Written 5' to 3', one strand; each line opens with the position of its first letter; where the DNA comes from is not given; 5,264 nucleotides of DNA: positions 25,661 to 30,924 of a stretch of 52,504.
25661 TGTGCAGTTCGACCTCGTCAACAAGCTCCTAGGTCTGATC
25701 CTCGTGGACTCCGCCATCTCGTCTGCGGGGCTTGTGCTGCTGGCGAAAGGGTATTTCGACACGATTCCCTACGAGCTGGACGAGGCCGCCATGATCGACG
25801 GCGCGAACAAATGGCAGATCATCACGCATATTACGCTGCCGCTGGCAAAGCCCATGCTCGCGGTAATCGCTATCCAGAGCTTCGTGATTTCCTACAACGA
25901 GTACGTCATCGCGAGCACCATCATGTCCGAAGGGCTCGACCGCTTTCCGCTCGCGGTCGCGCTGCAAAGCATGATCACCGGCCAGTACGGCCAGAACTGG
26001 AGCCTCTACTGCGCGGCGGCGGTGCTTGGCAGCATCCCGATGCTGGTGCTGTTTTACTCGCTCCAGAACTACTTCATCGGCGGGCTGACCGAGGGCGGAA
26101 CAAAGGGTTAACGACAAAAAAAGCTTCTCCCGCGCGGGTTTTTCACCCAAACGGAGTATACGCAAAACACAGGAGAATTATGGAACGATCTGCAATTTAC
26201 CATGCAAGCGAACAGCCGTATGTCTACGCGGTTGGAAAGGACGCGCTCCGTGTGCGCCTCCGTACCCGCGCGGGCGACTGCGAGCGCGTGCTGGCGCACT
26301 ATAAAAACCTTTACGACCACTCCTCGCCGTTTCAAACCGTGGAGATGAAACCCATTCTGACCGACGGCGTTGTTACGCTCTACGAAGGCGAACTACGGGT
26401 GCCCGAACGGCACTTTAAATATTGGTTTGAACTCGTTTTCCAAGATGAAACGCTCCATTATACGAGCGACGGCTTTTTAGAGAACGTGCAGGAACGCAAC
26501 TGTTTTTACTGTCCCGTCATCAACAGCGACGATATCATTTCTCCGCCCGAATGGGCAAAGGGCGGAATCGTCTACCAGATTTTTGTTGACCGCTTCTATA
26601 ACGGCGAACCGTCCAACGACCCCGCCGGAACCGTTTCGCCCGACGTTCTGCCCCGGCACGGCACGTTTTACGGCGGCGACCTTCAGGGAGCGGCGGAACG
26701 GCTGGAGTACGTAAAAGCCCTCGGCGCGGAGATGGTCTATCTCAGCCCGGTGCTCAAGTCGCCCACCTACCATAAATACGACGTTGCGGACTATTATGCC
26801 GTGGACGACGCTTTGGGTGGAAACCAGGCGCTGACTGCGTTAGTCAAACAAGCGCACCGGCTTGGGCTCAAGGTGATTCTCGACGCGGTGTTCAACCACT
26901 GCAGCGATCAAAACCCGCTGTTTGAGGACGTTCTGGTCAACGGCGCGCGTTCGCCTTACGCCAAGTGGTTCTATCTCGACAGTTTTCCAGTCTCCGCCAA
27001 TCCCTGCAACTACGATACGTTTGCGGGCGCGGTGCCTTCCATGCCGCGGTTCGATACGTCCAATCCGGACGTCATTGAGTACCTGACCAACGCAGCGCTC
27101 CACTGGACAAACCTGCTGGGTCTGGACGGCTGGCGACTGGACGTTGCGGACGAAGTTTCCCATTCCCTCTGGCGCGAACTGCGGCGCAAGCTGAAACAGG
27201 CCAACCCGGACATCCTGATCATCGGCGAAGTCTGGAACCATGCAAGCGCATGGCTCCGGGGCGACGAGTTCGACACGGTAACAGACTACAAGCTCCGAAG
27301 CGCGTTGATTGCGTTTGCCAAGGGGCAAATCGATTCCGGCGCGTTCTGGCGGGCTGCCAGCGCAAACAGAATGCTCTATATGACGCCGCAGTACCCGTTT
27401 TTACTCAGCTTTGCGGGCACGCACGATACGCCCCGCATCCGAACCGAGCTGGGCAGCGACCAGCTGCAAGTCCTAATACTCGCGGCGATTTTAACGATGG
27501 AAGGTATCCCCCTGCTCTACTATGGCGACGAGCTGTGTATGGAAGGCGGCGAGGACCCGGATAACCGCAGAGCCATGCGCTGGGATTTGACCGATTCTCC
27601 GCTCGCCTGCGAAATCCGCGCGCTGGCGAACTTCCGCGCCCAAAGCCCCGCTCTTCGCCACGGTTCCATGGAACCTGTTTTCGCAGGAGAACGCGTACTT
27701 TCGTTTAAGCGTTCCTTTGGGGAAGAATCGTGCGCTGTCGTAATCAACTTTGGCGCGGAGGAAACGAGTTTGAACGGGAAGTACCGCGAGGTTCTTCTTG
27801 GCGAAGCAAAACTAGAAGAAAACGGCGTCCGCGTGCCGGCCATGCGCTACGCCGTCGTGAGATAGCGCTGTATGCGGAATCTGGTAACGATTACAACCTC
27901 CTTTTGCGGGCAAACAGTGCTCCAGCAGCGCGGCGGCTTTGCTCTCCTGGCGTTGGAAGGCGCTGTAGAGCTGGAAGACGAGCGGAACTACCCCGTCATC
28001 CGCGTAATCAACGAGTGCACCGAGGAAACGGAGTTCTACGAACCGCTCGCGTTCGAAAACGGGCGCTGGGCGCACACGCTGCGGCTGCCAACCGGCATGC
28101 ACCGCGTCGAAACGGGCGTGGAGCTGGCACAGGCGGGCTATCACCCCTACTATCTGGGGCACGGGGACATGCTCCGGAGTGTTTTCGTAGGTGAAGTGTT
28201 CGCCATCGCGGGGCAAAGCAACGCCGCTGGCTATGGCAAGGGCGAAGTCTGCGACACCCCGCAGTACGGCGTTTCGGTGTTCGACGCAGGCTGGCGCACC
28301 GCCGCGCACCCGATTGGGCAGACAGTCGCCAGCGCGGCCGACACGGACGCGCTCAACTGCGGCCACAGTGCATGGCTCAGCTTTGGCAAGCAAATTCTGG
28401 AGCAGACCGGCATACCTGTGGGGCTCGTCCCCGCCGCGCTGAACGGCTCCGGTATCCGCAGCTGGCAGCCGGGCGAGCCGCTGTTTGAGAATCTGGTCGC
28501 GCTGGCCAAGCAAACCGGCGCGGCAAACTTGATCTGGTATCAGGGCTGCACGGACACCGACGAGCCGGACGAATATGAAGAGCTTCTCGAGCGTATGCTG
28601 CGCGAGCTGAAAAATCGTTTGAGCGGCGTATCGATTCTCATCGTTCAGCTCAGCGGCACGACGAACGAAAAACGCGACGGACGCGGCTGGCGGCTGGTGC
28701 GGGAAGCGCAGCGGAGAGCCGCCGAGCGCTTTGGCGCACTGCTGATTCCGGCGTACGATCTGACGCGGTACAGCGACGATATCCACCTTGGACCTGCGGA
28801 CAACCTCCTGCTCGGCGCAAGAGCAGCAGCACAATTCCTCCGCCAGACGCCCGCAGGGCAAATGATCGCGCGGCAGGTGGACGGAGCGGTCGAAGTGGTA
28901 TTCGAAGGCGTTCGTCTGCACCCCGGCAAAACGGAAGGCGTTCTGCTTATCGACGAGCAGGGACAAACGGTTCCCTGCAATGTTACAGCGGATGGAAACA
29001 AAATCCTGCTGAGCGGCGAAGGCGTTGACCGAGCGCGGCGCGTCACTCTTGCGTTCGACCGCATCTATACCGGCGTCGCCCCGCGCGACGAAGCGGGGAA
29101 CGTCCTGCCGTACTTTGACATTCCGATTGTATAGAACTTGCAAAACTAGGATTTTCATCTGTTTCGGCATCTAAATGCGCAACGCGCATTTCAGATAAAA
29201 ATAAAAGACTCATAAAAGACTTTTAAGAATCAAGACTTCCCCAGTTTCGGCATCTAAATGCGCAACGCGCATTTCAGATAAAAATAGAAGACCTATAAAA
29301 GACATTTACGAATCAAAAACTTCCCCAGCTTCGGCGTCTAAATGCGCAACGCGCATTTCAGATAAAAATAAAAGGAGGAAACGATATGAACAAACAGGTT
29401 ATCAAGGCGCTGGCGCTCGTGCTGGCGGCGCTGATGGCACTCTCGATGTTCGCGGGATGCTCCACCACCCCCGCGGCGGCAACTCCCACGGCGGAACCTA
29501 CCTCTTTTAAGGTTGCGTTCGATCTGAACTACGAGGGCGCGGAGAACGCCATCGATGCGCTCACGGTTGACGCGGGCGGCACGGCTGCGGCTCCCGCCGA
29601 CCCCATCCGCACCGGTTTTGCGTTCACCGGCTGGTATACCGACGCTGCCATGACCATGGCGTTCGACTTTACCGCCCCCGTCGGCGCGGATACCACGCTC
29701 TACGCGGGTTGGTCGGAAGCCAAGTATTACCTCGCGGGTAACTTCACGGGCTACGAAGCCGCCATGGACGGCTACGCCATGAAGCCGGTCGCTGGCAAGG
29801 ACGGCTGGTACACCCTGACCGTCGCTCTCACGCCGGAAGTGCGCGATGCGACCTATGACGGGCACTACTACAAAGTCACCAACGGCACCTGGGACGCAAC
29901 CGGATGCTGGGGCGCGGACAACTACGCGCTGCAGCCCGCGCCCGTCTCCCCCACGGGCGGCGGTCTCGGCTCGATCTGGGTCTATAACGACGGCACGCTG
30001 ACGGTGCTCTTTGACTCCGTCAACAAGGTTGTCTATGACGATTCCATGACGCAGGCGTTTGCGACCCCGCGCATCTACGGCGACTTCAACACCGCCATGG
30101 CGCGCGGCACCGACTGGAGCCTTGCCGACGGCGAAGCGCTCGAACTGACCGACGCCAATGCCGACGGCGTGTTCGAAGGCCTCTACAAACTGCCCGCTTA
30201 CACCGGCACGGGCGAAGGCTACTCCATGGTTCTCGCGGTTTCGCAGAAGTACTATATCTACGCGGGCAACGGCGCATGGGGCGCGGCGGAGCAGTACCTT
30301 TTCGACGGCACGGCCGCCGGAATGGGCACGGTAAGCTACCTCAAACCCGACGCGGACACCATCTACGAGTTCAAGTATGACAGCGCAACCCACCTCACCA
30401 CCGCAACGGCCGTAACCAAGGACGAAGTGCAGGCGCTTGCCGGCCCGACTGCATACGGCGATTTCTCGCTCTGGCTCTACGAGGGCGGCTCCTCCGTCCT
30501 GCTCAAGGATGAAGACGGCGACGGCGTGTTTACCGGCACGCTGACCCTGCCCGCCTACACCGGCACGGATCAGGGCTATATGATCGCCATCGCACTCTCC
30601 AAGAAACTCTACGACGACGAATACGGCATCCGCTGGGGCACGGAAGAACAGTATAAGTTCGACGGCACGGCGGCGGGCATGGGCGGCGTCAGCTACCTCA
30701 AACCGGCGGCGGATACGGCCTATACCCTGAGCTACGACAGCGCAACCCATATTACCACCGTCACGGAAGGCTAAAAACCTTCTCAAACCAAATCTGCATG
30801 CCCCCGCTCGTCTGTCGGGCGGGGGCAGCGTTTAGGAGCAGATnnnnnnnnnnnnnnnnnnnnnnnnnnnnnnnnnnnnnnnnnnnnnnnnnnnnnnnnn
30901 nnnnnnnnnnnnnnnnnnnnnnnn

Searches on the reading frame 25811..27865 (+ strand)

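Call 46: search_protein_families(library=pfam, proteins=[window:25811-27865:+], max_evalue=0.00001)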
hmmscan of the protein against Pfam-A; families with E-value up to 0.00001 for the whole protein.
window:25811-27865:+ (684 aa): 2 families
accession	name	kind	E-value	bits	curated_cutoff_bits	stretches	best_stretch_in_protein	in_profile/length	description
PF00128.31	Alpha-amylase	-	1.8e-59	202.6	22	1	256-592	1-391/446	Alpha amylase, catalytic domain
PF02903.20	Alpha-amylase_N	-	1.9e-23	83.3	23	1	124-238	1-120/120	Alpha amylase, N-terminal ig-like domain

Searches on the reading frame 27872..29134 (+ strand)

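Call 46: search_protein_families(library=pfam, proteins=[window:27872-29134:+], max_evalue=0.00001)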
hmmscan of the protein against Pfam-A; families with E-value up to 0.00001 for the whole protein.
window:27872-29134:+ (420 aa): 1 family
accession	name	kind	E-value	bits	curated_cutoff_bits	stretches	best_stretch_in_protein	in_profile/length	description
PF03629.24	SASA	-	3.7e-33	115.5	24.8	1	108-323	3-225/226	Carbohydrate esterase, sialic acid-specific acetylesterase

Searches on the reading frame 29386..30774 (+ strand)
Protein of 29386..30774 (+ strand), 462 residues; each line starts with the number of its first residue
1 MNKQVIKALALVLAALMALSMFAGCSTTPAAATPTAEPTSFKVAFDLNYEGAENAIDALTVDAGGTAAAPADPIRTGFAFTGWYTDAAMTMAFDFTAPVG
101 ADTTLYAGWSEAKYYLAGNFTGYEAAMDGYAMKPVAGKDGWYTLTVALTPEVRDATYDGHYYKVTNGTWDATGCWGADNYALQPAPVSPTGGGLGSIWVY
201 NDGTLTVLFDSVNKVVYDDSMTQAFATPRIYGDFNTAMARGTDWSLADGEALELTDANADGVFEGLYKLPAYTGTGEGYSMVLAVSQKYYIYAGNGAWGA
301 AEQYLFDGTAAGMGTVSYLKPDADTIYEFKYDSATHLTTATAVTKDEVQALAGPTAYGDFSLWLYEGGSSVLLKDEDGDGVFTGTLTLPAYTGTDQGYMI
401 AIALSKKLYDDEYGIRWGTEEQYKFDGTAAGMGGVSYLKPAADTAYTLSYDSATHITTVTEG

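Call 46: search_protein_families(library=pfam, proteins=[window:29386-30774:+], max_evalue=0.00001)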
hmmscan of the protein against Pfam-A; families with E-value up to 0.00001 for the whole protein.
window:29386-30774:+ (462 aa): 1 family
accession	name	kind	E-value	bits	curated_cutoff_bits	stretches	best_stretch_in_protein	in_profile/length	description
PF09479.16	Flg_new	-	6.5e-14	52.2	27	1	41-107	1-64/65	Listeria-Bacteroides repeat domain (List_Bact_rpt)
